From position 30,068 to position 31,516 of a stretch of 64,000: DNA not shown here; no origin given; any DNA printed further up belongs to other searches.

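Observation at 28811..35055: Orphan operon predicted to encode a non-canonical, late-CoA-activation itaconate/citraconate catabolic pathway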

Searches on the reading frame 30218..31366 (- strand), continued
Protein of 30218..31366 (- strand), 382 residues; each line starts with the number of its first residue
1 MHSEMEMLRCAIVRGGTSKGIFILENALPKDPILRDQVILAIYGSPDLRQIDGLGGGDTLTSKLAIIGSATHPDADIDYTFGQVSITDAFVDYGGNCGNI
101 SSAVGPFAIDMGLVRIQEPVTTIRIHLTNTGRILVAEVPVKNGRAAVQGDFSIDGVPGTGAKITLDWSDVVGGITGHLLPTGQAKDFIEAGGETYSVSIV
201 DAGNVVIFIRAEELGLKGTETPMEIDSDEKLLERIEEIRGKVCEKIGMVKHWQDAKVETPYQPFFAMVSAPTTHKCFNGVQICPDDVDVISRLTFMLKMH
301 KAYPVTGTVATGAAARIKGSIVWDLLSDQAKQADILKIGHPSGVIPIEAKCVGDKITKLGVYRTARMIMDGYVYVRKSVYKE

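Call 37: search_protein_families(library=pfam, proteins=[L034:3122-4210:+, L034:4274-4723:+, L034:4742-6262:+, L034:6297-8159:+, L060:11638-12861:+, L060:12903-13772:+, L016:8719-10011:+, L044:11209-12555:+, L044:12685-13665:+, L044:14237-15523:+])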
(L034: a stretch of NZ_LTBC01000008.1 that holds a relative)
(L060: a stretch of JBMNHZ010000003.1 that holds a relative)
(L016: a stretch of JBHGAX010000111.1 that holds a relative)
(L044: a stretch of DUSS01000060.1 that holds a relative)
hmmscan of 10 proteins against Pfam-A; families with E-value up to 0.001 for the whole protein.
L034:3122-4210:+ (362 aa): 1 family
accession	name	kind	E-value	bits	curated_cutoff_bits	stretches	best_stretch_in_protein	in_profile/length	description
PF03401.19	TctC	-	1.7e-12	47.9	27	1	83-338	3-250/274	Tripartite tricarboxylate transporter family receptor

L034:4274-4723:+ (149 aa): 1 family
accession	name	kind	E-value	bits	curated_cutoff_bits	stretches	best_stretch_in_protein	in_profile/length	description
PF07331.16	TctB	-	7e-17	62.3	29.1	1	12-140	4-137/137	Tripartite tricarboxylate transporter TctB family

L034:4742-6262:+ (506 aa): 1 family
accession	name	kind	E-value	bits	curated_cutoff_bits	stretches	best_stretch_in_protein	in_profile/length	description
PF01970.21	TctA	-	8.7e-128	427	28.9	1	20-441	2-422/423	Tripartite tricarboxylate transporter TctA family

L034:6297-8159:+ (620 aa): 16 families
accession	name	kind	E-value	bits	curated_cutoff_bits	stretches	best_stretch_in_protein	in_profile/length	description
PF00724.26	Oxidored_FMN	-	7e-63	213.4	27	2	116-312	140-338/342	NADH:flavin oxidoreductase / NADH oxidase family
PF07992.20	Pyr_redox_2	-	5.5e-30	105.2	26.1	1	360-579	2-238/291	Pyridine nucleotide-disulphide oxidoreductase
PF00070.33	Pyr_redox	-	1.2e-17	64.6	22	2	486-555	1-70/82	Pyridine nucleotide-disulphide oxidoreductase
PF13738.12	Pyr_redox_3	-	7e-16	58.8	30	1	438-580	122-269/305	Pyridine nucleotide-disulphide oxidoreductase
PF13450.12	NAD_binding_8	-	1.9e-12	47.7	21.9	1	363-399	1-37/68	NAD(P)-binding Rossmann-like domain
PF12831.13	FAD_oxidored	-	1.7e-11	44.5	27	1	361-397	2-38/416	FAD dependent oxidoreductase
PF03486.20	HI0933_like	-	1.1e-09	38.6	50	1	360-399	2-41/244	HI0933-like protein Rossmann domain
PF01134.28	GIDA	-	1.6e-09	37.8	22.1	1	360-394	1-36/391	Glucose inhibited division protein A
PF00890.30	FAD_binding_2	-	1.7e-09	37.8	20.4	1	361-400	2-41/414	FAD binding domain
PF01266.30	DAO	-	7.9e-09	35.9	27.9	1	360-395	1-37/353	FAD dependent oxidoreductase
PF13241.12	NAD_binding_7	-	3e-06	28.2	22.1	0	482-514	5-37/104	Putative NAD(P)-binding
PF01494.25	FAD_binding_3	-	4.6e-06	26.5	22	0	360-390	3-33/349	FAD binding domain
PF13434.12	Lys_Orn_oxgnase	-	3.3e-05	23.6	21.3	1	423-511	130-215/339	L-lysine 6-monooxygenase/L-ornithine 5-monooxygenase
PF01262.27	AlaDh_PNT_C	-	6.3e-05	22.9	23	0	358-390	28-60/214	Alanine dehydrogenase/PNT, C-terminal domain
PF01207.24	Dus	-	0.00062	19.4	20.4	0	213-307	137-225/311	Dihydrouridine synthase (Dus)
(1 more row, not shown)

L060:11638-12861:+ (407 aa): 2 families
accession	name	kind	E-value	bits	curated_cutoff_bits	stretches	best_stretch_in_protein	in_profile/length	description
PF04412.18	AcnX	-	5.7e-137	457.1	31.5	1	2-398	1-400/400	Aconitase X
PF00330.25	Aconitase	-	0.00014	21.4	28.7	1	277-365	329-425/463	Aconitase family (aconitate hydratase)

L060:12903-13772:+ (289 aa): 7 families
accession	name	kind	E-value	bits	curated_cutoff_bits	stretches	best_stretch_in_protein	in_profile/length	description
PF03446.21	NAD_binding_2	-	2.5e-39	135.3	21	1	5-162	2-158/161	NAD binding domain of 6-phosphogluconate dehydrogenase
PF14833.11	NAD_binding_11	-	9.1e-23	81.3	30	1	167-276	1-115/122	NAD-binding of NADP-dependent 3-hydroxyisobutyrate dehydrogenase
PF03807.23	F420_oxidored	-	1.3e-10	42.2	21.6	1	5-78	2-76/94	NADP oxidoreductase coenzyme F420-dependent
PF02826.25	2-Hacid_dh_C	-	7.2e-07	29.2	25.1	1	3-97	37-127/178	D-isomer specific 2-hydroxyacid dehydrogenase, NAD binding domain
PF07991.19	KARI_N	-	7.7e-05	22.8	20.6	1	3-93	5-91/165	Acetohydroxy acid isomeroreductase, NADPH-binding domain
PF01488.26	Shikimate_DH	-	0.0007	20.1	24.3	0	7-84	17-99/138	Shikimate / quinate 5-dehydrogenase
PF10727.15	Rossmann-like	-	0.00093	19.4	23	0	5-102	17-113/131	Rossmann-like domain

L016:8719-10011:+ (430 aa): 3 families
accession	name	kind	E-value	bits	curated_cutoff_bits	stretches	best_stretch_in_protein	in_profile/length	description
PF00113.28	Enolase_C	-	7.2e-52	176.9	21.5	1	138-409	3-279/296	Enolase, C-terminal TIM barrel domain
PF03952.21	Enolase_N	-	1.9e-26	93.2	35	1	6-130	1-131/131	Enolase, N-terminal domain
PF13378.12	MR_MLE_C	-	0.00028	21.1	29.4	1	223-379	32-165/219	Enolase C-terminal domain-like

L044:11209-12555:+ (448 aa): 2 families
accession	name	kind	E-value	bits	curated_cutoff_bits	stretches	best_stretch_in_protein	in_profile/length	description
PF03972.19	MmgE_PrpD_N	-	1.2e-55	188.9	32.1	1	9-244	2-237/244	MmgE/PrpD N-terminal domain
PF19305.4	MmgE_PrpD_C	-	8.3e-28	97.8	32.1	1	269-433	1-171/173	MmgE/PrpD C-terminal domain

L044:12685-13665:+ (326 aa): 1 family
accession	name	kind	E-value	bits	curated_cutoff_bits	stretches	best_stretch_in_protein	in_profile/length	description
PF03480.18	DctP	-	1.9e-83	280.5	23.4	1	33-311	1-281/286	Bacterial extracellular solute-binding protein, family 7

L044:14237-15523:+ (428 aa): 1 family
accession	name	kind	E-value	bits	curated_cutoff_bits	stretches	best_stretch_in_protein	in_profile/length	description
PF06808.19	DctM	-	2.8e-115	385.9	23.8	1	5-416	1-412/413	Tripartite ATP-independent periplasmic transporter, DctM component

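Call 59: search_protein_families(library=pfam, proteins=[L051:7565-8620:+, L051:8928-9953:+, L051:11151-12593:+, L051:12612-13199:+, L051:15132-16343:+, L051:16356-17738:+, L051:17772-18761:+, L051:6113-7294:-])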
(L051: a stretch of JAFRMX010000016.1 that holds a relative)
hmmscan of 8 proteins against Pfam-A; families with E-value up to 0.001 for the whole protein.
L051:7565-8620:+ (351 aa): 5 families
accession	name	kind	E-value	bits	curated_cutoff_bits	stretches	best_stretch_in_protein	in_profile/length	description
PF13407.12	Peripla_BP_4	-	3.6e-19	69.8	35.1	1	72-321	2-256/258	Periplasmic binding protein domain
PF00532.27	Peripla_BP_1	-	2.1e-16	60.6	22.2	1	70-320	3-264/281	Periplasmic binding proteins and sugar binding domain of LacI family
PF13377.12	Peripla_BP_3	-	3.9e-15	56.8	26.5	1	184-326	4-152/167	Periplasmic binding protein-like domain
PF00356.27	LacI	-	1.7e-14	53.7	27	1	10-57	1-46/46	Bacterial regulatory proteins, lacI family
PF13458.12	Peripla_BP_6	-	4.7e-05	23.7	31.7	1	101-200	45-146/343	Periplasmic binding protein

L051:8928-9953:+ (341 aa): 1 family
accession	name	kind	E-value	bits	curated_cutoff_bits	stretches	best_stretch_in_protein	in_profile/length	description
PF00696.33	AA_kinase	-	5.3e-29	102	24.9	1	32-323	1-233/234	Amino acid kinase family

L051:11151-12593:+ (480 aa): 2 families
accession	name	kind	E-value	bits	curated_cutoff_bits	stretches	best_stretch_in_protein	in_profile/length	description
PF03972.19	MmgE_PrpD_N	-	3.1e-54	184.2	32.1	1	25-266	1-241/244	MmgE/PrpD N-terminal domain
PF19305.4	MmgE_PrpD_C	-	2.2e-39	135.5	32.1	1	289-456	1-167/173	MmgE/PrpD C-terminal domain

L051:12612-13199:+ (195 aa): 0 families

L051:15132-16343:+ (403 aa): 12 families
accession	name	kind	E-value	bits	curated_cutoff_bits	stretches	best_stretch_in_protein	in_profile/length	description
PF01180.27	DHO_dh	-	7.2e-29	101.3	27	1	11-311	2-291/291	Dihydroorotate dehydrogenase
PF14697.11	Fer4_21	-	1.1e-15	57.9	35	1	344-400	1-59/59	4Fe-4S dicluster domain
PF00037.32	Fer4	-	7.6e-12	45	21.1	2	377-399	2-24/24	4Fe-4S binding domain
PF12837.12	Fer4_6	-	1.3e-11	44.3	25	2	376-398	2-24/24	4Fe-4S binding domain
PF12838.12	Fer4_7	-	1e-08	35.9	27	1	350-397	1-52/52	4Fe-4S dicluster domain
PF13237.11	Fer4_10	-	2.9e-08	34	25.5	1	346-394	4-53/53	4Fe-4S dicluster domain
PF12797.12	Fer4_2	-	4.9e-08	32.9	24.5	0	346-361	5-20/22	4Fe-4S binding domain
PF25160.1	LdpA_Fe-S-bd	-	2.5e-07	30.8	27.6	1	375-401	20-46/49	LdpA Fe-S cluster-binding domain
PF13187.11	Fer4_9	-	7.6e-07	29.5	27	1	350-398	1-52/52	4Fe-4S dicluster domain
PF17179.9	Fer4_22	-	6.5e-05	24.2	27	0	345-362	75-92/95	4Fe-4S dicluster domain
PF12798.12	Fer4_3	-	0.00012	23.1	27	0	383-397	1-15/15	4Fe-4S binding domain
PF13459.11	Fer4_15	-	0.0007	20.7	22.4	0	377-394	2-19/66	4Fe-4S single cluster domain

L051:16356-17738:+ (460 aa): 2 families
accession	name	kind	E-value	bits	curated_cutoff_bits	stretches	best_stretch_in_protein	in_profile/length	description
PF01979.26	Amidohydro_1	-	1e-22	81.3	25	1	51-440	1-345/345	Amidohydrolase family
PF07969.17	Amidohydro_3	-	1.9e-17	64.4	29.7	2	356-441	404-472/472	Amidohydrolase family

L051:17772-18761:+ (329 aa): 2 families
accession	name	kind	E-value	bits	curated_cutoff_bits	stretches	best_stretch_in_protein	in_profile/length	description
PF02729.26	OTCace_N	-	2e-41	142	29.9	1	8-155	1-148/148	Aspartate/ornithine carbamoyltransferase, carbamoyl-P binding domain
PF00185.30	OTCace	-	3.7e-38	131.5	29.4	1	184-327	17-157/157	Aspartate/ornithine carbamoyltransferase, Asp/Orn binding domain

L051:6113-7294:- (393 aa): 2 families
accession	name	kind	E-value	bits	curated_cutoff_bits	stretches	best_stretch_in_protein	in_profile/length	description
PF01546.33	Peptidase_M20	-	5.3e-34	118.4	24.6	1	75-383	1-201/206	Peptidase family M20/M25/M40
PF07687.19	M20_dimer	-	2.9e-08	34.1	21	1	189-280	8-99/107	Peptidase dimerisation domain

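Call 67: search_dna_similar(query=window:30218-31366:-, collection=plasmids, mode=protein, max_evalue=1e-60, max_rows=25)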
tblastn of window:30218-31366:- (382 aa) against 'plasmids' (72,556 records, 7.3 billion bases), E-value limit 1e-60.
Records with a match: 93; places in all: 97; records where one place covers at least 80% of the query: 93.
Best place of each record, by identity: 60-80% 1; <60% 92.
By first word of the organism name: Piscirickettsia 18; Rhizobium 10; Bradyrhizobium 7; Burkholderia 6; Variovorax 4; Cupriavidus 3; Paracoccus 3; Shinella 3; Pantoea 3; Caballeronia 3; and 24 more.
By predicted mobility (MOB-suite, as given by PLSDB): non-mobilizable 64; conjugative 18; mobilizable 11.
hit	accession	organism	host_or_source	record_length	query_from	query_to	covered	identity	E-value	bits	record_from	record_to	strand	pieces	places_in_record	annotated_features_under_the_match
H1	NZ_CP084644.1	Yersinia ruckeri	Pike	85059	1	379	99%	60.3%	3e-140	447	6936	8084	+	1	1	PrpF domain-containing protein | 3-isopropylmalate dehydratase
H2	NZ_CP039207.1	Piscirickettsia salmonis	Salmo salar,cell culture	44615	5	382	99%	50.3%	7e-111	363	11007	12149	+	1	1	PrpF domain-containing protein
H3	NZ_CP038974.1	Piscirickettsia salmonis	Salmo salar,cell culture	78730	5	382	99%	50.3%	7e-111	363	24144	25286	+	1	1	PrpF domain-containing protein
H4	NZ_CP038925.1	Piscirickettsia salmonis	Salmo salar,cell culture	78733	5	382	99%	50.3%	7e-111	363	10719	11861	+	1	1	PrpF domain-containing protein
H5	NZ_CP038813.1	Piscirickettsia salmonis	Oncorhynchus kisutch,cell culture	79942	5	382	99%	50.3%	7e-111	363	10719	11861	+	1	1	PrpF domain-containing protein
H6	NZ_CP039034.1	Piscirickettsia salmonis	Salmo salar,cell culture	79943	5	382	99%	50.3%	7e-111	363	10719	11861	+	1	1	PrpF domain-containing protein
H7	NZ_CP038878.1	Piscirickettsia salmonis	Salmo salar,cell culture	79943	5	382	99%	50.3%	7e-111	363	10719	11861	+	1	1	PrpF domain-containing protein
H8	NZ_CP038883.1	Piscirickettsia salmonis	Oncorhynchus kisutch,cell culture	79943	5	382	99%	50.3%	7e-111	363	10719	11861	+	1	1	PrpF domain-containing protein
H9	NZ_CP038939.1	Piscirickettsia salmonis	Salmo salar,cell culture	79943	5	382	99%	50.3%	7e-111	363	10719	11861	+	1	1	PrpF domain-containing protein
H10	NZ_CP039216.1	Piscirickettsia salmonis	Salmo salar,cell culture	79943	5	382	99%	50.3%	7e-111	363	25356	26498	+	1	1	PrpF domain-containing protein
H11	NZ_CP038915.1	Piscirickettsia salmonis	Oncorhynchus kisutch,cell culture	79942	5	382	99%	50.3%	7e-111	363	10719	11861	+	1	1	PrpF domain-containing protein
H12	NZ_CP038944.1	Piscirickettsia salmonis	Salmo salar,cell culture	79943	5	382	99%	50.3%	7e-111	363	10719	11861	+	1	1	PrpF domain-containing protein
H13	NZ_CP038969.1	Piscirickettsia salmonis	Salmo salar,cell culture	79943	5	382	99%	50.3%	7e-111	363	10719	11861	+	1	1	PrpF domain-containing protein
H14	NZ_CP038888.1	Piscirickettsia salmonis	Salmo salar,cell culture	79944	5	382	99%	50.3%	7e-111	363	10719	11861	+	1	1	PrpF domain-containing protein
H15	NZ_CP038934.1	Piscirickettsia salmonis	Oncorhynchus mykiss,cell culture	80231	5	382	99%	50.3%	7e-111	363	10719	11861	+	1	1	PrpF domain-containing protein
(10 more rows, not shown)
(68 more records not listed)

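Call 68: get_annotated_region(hit=H1, flank=9000)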
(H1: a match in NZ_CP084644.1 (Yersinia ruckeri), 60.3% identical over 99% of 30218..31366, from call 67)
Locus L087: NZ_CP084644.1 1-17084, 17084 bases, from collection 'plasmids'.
description: Yersinia ruckeri strain 17Y0159 plasmid p17Y0159.1, complete sequence
organism: Yersinia ruckeri (NCBI taxid 29486)
taxonomy: Bacteria; Pseudomonadota; Gammaproteobacteria; Enterobacterales; Yersiniaceae; Yersinia; Yersinia ruckeri
host: -; source: Pike; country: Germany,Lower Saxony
typing (MOB-suite, as given by PLSDB): non-mobilizable; replicon IncFII
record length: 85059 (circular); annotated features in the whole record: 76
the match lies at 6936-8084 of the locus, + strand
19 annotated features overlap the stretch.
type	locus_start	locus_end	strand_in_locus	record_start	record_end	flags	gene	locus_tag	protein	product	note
CDS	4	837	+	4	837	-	-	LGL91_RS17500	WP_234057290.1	MurR/RpiR family transcriptional regulator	GO:0006355 - regulation of DNA-templated transcription [Evidence IEA]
CDS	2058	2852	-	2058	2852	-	-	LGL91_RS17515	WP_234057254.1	ISAs1 family transposase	-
CDS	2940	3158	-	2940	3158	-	-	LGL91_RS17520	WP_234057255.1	hypothetical protein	-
CDS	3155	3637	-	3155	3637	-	-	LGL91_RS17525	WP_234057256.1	hypothetical protein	-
CDS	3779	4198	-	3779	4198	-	-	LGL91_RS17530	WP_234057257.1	type II toxin-antitoxin system HicB family antitoxin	-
CDS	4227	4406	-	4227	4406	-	-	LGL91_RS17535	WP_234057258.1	type II toxin-antitoxin system HicA family toxin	-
CDS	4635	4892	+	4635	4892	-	-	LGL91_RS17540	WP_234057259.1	ParA family protein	-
CDS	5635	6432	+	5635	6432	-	-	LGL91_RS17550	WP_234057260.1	aconitase family protein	-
CDS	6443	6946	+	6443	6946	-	-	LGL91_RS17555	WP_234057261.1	3-isopropylmalate dehydratase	-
CDS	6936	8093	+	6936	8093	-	-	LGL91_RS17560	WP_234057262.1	PrpF domain-containing protein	-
CDS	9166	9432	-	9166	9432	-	-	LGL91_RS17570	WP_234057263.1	hypothetical protein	-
CDS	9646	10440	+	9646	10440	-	-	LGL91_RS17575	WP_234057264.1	ParA family protein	-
CDS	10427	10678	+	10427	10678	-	-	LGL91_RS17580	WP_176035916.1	hypothetical protein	-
CDS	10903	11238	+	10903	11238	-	-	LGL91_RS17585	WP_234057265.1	type II toxin-antitoxin system RelE/ParE family toxin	GO:0008219 - cell death [Evidence IEA]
CDS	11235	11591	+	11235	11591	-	-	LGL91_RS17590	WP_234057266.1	DNA-binding protein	-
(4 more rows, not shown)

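Call 69: get_annotated_region(hit=H5, flank=9000)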
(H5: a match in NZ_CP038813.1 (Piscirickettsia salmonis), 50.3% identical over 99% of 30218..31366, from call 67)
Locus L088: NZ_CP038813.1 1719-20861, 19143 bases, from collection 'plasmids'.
description: Piscirickettsia salmonis strain Psal-001 plasmid unnamed2, complete sequence
organism: Piscirickettsia salmonis (NCBI taxid 1238)
taxonomy: Bacteria; Pseudomonadota; Gammaproteobacteria; Thiotrichales; Piscirickettsiaceae; Piscirickettsia; Piscirickettsia salmonis
host: -; source: Oncorhynchus kisutch,cell culture; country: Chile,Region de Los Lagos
typing (MOB-suite, as given by PLSDB): non-mobilizable
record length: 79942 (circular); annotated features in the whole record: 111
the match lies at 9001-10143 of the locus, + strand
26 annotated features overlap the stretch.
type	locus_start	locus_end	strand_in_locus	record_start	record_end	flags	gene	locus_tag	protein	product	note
CDS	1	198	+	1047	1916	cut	-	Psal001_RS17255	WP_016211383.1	hypothetical protein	-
CDS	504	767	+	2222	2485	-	-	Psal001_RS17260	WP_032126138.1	RNA-binding protein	-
CDS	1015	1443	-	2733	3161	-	-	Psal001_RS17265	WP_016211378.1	hypothetical protein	-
CDS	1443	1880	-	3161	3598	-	-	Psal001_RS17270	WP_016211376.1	hypothetical protein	-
CDS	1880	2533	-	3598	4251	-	-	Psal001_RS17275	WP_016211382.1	DUF4376 domain-containing protein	-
CDS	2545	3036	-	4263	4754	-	-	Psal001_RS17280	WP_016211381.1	hypothetical protein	-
CDS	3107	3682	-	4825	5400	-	-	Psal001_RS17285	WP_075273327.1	IS630 family transposase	-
CDS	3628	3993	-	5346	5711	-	-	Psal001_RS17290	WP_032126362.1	IS630 transposase-related protein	-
CDS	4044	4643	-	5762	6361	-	-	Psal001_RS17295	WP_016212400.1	hypothetical protein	-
CDS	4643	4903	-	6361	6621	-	-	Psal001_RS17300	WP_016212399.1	hypothetical protein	-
CDS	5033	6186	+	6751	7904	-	-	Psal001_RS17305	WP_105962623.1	IS3 family transposase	-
CDS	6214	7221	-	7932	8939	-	-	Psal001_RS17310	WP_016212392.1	hypothetical protein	-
CDS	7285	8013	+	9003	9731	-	-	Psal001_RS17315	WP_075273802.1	IS6-like element ISPsa2 family transposase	GO:0006313 - DNA transposition [Evidence IEA]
CDS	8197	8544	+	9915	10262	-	-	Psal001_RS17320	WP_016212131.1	hypothetical protein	-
CDS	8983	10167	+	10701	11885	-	-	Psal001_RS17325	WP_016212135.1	PrpF domain-containing protein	-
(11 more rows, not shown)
